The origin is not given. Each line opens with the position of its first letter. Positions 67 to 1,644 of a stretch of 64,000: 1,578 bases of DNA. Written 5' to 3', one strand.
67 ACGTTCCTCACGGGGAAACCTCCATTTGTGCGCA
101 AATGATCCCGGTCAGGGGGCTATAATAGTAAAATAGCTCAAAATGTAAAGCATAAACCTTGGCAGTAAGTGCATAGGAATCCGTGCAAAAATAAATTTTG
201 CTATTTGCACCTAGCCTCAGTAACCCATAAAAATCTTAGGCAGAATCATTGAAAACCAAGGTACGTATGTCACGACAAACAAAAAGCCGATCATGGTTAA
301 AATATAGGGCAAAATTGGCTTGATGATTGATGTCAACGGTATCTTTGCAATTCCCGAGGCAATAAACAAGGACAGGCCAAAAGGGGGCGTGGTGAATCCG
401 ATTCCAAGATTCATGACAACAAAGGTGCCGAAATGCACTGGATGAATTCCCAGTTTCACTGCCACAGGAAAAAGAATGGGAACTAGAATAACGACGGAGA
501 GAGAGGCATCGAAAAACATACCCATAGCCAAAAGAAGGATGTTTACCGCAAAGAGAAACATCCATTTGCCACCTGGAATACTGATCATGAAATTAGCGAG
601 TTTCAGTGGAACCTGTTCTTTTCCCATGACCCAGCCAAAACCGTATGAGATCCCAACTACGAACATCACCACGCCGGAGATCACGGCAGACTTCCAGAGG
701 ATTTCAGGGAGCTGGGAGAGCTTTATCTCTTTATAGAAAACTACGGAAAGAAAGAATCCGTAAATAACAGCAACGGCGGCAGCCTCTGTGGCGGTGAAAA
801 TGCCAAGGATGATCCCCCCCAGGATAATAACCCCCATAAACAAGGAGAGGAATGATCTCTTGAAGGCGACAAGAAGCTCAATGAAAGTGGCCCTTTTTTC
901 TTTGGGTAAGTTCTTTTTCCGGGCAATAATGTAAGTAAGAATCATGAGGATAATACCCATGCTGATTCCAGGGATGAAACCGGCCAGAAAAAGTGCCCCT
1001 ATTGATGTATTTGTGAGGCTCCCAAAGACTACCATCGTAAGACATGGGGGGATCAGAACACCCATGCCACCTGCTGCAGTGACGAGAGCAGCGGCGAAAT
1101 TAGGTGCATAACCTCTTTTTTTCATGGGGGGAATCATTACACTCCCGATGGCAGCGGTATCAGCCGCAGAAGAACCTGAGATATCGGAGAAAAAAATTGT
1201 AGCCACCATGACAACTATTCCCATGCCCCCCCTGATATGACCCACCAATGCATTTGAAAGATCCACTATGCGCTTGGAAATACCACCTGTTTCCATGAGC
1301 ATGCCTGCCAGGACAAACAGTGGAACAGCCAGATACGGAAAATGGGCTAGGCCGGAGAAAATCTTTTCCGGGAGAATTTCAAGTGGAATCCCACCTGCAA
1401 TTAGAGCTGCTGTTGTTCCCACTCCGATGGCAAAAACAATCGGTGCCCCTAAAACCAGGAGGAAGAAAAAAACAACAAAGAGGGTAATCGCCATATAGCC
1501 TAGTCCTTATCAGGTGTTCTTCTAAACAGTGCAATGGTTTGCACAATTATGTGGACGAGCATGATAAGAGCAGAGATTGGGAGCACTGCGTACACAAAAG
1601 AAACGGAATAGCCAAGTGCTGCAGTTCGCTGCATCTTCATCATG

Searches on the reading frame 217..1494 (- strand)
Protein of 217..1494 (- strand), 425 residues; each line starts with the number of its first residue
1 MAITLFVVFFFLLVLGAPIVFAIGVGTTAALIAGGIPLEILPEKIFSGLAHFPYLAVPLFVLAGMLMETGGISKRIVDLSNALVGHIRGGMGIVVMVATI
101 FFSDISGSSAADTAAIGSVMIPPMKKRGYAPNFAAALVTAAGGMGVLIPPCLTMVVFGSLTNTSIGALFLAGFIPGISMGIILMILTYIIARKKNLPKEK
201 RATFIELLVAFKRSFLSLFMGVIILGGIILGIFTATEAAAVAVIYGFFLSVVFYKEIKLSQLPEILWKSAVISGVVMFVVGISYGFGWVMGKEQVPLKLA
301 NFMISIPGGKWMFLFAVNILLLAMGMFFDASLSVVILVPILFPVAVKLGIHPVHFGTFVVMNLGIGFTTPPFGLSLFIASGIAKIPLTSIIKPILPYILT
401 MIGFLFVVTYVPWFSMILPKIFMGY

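Call 45: find_encoding_contigs(protein=window:217-1494:-, flank=10000, max_places=3)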
Protein window:217-1494:- (425 aa): 11 contigs read that carry it; 3 places shown.
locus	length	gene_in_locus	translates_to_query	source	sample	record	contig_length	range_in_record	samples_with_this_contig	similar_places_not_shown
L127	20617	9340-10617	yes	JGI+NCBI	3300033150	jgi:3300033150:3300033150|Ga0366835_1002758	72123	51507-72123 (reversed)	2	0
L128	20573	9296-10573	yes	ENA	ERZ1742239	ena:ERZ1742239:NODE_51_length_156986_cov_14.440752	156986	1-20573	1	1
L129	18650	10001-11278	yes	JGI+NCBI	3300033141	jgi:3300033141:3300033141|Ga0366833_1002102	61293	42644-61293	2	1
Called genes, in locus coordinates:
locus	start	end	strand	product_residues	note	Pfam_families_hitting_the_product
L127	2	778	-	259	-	?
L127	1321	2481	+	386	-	PF13433:Peripla_BP_5, PF13458:Peripla_BP_6, PF01094:ANF_receptor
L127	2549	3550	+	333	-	PF02653:BPD_transp_2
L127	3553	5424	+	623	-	PF02653:BPD_transp_2, PF00005:ABC_tran, PF13304:AAA_21 (faint), PF12399:BCA_ABC_TP_C (weak)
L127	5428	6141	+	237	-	PF00005:ABC_tran, PF13304:AAA_21 (faint)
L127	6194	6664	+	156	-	-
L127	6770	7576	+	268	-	PF04199:Cyclase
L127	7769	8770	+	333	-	PF03480:DctP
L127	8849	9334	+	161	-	PF04290:DctQ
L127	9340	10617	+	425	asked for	PF06808:DctM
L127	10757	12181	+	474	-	PF00266:Aminotran_5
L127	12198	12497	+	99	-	PF03319:EutN_CcmL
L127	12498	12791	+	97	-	PF00936:BMC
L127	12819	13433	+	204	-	PF27545:CsoS1D_N, PF00936:BMC (weak)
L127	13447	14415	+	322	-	-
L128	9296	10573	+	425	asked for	PF06808:DctM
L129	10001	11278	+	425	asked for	PF06808:DctM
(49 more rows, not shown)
